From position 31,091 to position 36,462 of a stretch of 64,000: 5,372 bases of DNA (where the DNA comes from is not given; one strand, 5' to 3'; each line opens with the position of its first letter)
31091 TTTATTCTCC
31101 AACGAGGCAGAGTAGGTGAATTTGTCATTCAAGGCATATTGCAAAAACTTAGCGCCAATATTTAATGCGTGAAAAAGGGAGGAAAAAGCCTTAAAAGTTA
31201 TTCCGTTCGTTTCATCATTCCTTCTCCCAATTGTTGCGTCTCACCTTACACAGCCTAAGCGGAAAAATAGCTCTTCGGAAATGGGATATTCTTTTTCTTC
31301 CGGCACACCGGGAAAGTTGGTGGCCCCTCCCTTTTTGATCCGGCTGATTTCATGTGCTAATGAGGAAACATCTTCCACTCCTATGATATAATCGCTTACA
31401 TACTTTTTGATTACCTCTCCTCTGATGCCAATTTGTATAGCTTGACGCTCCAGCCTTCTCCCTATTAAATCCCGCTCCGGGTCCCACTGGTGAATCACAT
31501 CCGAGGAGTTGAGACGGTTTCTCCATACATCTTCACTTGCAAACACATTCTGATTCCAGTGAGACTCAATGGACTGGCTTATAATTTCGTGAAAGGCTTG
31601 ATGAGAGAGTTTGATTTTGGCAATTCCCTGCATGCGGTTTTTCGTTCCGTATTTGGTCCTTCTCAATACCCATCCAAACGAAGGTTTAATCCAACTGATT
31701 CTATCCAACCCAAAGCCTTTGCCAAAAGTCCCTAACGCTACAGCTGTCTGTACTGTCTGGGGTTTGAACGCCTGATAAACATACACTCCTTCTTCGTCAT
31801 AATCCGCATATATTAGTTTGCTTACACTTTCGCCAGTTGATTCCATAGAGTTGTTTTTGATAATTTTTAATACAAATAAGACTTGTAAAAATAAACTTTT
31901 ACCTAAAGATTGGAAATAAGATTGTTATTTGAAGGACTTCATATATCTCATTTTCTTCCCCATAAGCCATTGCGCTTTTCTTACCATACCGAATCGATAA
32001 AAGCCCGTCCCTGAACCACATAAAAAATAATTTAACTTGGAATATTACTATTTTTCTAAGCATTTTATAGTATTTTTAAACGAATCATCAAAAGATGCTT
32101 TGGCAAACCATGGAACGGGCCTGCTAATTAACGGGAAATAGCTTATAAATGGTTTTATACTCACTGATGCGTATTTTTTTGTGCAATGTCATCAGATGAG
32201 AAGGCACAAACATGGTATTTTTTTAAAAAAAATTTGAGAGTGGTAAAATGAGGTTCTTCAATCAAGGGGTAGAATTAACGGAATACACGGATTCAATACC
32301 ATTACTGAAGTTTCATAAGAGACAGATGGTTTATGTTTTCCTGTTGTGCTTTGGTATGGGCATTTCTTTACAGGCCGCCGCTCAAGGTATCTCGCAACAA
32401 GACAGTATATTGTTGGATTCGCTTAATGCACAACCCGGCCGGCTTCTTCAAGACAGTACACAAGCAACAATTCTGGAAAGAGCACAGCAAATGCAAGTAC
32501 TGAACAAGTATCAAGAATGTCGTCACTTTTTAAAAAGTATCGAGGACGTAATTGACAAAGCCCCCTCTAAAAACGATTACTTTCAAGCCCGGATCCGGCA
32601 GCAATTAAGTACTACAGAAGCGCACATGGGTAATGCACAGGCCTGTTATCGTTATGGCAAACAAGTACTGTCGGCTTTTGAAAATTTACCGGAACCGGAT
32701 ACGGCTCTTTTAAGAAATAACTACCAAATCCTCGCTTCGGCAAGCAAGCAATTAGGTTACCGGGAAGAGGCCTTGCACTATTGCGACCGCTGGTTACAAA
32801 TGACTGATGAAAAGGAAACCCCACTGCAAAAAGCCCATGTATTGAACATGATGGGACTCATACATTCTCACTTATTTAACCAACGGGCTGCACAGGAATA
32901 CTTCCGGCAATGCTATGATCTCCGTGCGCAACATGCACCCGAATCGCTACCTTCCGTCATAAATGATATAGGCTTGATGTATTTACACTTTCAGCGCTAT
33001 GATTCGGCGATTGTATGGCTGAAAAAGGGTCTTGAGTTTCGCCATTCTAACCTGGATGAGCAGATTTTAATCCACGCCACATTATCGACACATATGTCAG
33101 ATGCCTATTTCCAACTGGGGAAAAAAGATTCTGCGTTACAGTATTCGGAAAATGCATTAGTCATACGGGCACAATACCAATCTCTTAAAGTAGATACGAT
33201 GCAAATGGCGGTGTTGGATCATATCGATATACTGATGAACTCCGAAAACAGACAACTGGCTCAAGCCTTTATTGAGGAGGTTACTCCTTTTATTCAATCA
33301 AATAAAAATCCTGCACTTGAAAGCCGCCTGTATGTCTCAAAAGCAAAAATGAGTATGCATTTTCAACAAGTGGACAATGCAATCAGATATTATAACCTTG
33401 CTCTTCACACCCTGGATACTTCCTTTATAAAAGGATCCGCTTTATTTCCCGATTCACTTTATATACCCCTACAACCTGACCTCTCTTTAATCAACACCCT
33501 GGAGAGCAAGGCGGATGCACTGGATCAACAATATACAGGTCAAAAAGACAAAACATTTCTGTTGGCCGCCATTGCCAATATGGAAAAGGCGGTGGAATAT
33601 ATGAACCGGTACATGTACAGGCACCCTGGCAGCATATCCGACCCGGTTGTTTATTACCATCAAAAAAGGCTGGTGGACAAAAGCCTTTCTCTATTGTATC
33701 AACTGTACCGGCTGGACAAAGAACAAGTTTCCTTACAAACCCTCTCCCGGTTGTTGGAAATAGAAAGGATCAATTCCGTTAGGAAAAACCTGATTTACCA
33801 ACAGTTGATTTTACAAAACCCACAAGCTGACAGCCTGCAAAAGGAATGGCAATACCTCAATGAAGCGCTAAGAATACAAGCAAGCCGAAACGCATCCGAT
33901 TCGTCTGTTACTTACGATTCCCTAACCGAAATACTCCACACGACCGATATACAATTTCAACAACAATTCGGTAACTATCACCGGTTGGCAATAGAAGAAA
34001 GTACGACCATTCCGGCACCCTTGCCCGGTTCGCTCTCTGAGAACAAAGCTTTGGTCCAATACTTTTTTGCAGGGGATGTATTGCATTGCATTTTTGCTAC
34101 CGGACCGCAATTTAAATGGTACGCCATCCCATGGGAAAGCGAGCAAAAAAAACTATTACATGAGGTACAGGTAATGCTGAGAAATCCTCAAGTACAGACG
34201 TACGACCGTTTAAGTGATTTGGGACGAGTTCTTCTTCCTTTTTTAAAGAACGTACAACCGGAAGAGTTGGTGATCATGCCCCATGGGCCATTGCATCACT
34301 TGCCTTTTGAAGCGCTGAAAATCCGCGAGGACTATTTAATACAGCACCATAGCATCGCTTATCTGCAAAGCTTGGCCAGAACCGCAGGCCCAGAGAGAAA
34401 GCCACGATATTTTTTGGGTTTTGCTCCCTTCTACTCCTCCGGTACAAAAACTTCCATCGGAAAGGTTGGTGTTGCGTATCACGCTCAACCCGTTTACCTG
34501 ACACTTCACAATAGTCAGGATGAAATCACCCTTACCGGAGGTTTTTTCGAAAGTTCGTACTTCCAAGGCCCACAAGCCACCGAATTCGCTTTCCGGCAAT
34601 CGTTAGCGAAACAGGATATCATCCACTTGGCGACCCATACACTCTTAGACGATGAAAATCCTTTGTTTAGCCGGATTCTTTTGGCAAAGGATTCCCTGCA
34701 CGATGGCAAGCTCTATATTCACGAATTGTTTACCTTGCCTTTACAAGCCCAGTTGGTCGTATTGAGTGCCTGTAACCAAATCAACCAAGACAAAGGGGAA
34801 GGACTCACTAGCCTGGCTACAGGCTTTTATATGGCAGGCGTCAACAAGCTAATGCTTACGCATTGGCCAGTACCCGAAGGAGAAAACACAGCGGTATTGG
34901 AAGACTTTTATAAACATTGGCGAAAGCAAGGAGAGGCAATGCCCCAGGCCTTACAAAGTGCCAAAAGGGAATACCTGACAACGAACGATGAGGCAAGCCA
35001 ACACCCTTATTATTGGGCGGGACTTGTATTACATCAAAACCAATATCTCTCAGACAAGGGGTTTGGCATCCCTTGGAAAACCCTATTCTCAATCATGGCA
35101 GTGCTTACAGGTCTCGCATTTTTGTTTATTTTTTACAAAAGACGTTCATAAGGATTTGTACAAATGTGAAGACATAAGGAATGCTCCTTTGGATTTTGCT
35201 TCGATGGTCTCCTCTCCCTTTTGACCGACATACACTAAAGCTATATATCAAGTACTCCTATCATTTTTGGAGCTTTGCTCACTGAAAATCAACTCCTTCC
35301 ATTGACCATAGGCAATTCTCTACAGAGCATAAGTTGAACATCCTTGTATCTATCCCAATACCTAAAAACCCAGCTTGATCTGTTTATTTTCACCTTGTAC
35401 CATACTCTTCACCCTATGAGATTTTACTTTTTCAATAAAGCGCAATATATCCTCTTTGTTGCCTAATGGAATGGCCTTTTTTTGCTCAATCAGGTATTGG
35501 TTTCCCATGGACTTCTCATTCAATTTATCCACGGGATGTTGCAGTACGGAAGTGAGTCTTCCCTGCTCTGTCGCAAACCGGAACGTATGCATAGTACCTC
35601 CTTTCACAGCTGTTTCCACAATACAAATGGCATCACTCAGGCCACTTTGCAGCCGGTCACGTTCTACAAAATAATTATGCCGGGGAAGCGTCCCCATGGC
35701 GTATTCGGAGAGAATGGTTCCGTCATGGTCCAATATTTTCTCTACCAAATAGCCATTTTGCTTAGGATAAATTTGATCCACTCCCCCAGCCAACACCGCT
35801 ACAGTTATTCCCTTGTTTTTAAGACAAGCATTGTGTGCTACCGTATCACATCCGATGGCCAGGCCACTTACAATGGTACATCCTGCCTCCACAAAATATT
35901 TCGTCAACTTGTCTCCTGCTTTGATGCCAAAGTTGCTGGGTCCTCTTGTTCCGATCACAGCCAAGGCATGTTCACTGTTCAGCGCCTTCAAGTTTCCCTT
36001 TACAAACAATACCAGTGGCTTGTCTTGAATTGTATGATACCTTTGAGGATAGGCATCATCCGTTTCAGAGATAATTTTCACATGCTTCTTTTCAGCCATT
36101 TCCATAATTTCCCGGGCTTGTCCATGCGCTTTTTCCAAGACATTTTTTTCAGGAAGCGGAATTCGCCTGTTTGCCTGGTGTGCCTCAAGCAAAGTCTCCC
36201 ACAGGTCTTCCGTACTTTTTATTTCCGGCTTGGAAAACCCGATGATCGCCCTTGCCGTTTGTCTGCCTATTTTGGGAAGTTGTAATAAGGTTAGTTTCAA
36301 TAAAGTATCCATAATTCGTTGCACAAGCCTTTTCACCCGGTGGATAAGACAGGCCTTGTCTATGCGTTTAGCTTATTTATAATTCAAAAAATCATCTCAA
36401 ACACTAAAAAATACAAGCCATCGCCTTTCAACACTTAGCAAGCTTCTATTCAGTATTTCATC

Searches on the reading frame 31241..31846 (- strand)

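Call 42: search_protein_families(library=pfam, proteins=[window:31241-31846:-], max_evalue=0.001)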
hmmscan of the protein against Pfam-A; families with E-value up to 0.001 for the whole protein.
window:31241-31846:- (201 aa): 1 family
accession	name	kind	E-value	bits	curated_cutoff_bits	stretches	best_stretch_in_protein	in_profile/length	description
PF14124.11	DUF4291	-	4e-49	167.4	27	1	12-187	2-180/180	Domain of unknown function (DUF4291)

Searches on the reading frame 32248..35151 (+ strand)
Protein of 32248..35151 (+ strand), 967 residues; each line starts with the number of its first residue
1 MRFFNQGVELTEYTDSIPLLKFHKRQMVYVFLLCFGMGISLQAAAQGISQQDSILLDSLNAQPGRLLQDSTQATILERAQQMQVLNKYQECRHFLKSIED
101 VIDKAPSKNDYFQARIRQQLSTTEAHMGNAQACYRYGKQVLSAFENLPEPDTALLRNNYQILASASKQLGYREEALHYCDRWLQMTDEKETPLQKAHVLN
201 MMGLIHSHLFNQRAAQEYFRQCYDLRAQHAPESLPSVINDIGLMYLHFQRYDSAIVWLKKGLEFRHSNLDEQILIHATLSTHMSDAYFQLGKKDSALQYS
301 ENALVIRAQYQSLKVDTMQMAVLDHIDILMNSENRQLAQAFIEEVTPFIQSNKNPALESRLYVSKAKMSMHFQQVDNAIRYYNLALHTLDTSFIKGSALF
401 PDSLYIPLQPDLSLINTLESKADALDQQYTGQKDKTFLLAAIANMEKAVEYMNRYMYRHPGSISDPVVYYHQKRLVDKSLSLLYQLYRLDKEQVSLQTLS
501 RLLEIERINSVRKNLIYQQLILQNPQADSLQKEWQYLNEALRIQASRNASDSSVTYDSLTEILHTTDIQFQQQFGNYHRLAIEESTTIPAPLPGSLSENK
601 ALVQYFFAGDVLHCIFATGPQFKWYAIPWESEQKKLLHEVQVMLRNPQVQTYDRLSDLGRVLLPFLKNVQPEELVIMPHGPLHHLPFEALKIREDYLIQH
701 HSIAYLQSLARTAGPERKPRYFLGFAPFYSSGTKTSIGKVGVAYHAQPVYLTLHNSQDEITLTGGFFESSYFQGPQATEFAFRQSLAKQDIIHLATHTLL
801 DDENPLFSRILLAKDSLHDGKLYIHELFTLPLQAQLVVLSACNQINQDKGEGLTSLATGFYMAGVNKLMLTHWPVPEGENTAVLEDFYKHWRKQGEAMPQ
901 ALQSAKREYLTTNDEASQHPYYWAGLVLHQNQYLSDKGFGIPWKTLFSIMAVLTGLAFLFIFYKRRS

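Call 42: search_protein_families(library=pfam, proteins=[window:32248-35151:+], max_evalue=0.001)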
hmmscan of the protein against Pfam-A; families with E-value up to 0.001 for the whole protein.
window:32248-35151:+ (967 aa): 6 families
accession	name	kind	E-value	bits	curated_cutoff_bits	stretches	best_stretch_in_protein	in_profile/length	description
PF12770.12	CHAT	-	3.8e-45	155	24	1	666-928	19-286/289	CHAT domain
PF13181.12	TPR_8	-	2.1e-10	40.3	25.7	0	196-229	1-34/34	Tetratricopeptide repeat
PF13424.12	TPR_12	-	2.7e-10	40.7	30.1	0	239-304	7-72/77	Tetratricopeptide repeat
PF13374.12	TPR_10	-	5e-08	33.1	27.5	0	196-228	2-34/42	Tetratricopeptide repeat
PF00515.34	TPR_1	-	0.00012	22.2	27.8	0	239-268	5-34/34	Tetratricopeptide repeat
PF07719.23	TPR_2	-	0.00082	19.8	27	0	197-225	2-30/34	Tetratricopeptide repeat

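Call 67: search_protein_families(library=padloc, proteins=[window:32248-35151:+], max_evalue=0.001)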
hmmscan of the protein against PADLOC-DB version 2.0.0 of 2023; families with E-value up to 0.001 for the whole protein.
window:32248-35151:+ (967 aa): 0 families

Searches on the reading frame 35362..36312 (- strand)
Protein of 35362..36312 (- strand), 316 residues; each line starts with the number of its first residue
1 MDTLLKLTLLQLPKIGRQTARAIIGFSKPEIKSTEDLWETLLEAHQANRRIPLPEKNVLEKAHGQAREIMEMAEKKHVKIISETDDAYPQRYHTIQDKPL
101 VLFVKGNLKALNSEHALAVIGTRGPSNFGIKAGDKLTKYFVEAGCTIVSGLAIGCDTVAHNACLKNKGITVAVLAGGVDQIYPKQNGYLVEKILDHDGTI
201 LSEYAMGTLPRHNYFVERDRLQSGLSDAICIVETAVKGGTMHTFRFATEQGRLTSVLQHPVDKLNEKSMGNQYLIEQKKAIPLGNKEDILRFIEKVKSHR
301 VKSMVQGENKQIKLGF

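Call 42: search_protein_families(library=pfam, proteins=[window:35362-36312:-], max_evalue=0.001)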
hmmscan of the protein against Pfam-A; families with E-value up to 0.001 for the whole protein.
window:35362-36312:- (316 aa): 2 families
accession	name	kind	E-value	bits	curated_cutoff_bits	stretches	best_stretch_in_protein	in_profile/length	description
PF02481.21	DNA_processg_A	-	1.6e-62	210.9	29.6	1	73-280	2-208/212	DNA recombination-mediator protein A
PF12694.12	cpYpsA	-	0.00012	22.3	26.2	1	152-274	6-112/145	Circularly permutated YpsA SLOG family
